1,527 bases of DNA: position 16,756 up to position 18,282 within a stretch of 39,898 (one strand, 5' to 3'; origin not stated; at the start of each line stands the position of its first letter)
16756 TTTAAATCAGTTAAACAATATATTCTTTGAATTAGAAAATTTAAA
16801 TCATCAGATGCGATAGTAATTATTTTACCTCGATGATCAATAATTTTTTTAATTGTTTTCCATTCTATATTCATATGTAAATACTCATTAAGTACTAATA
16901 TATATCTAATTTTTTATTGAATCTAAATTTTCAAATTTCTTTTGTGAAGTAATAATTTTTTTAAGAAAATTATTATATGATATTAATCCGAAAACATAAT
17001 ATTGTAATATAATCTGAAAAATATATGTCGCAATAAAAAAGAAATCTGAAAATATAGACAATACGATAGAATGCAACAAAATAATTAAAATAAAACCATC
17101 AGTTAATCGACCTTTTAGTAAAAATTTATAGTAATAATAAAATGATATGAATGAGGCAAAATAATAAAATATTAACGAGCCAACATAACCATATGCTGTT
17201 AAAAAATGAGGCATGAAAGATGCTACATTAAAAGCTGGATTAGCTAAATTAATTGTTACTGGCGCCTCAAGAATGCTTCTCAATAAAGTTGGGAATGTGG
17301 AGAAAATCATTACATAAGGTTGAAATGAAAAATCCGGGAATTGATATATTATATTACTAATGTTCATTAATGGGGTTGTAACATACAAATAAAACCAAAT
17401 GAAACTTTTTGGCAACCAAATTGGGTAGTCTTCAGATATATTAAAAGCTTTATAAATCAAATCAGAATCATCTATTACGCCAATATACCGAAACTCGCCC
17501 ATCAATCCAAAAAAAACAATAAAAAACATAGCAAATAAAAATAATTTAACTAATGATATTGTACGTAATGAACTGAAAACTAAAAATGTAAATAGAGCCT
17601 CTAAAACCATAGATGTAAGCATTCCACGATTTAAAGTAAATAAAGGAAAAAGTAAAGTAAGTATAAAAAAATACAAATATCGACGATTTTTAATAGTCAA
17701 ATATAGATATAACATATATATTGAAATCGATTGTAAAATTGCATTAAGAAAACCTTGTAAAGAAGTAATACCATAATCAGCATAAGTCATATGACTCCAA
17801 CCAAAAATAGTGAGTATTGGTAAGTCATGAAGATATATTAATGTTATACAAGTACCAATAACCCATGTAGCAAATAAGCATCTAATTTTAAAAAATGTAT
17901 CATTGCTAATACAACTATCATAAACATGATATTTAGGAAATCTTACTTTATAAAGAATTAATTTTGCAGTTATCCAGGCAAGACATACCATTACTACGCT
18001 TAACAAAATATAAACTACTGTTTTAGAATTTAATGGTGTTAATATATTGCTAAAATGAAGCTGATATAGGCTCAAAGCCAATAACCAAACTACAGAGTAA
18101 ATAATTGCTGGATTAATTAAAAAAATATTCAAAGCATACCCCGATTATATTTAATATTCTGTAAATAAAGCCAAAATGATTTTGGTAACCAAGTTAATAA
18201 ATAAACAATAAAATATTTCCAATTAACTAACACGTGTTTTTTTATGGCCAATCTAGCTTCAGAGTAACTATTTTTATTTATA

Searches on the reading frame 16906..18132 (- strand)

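Call 16: search_protein_families(library=pfam, proteins=[window:16906-18132:-], max_evalue=0.0001)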
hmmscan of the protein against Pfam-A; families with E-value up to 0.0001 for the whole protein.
window:16906-18132:- (408 aa): 0 families

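Call 29: search_protein_families(library=pfam, proteins=[window:16906-18132:-], max_evalue=0.01)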
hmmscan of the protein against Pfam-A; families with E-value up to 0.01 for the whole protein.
window:16906-18132:- (408 aa): 0 families

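Call 76: search_protein_families(library=ncbifam, proteins=[window:16906-18132:-], max_evalue=0.001)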
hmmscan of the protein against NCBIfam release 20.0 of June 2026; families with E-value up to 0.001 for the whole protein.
window:16906-18132:- (408 aa): 1 family
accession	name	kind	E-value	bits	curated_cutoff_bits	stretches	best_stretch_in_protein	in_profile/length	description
TIGR04370.1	glyco_rpt_poly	subfamily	1.3e-16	60.6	40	1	5-378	8-393/396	oligosaccharide repeat unit polymerase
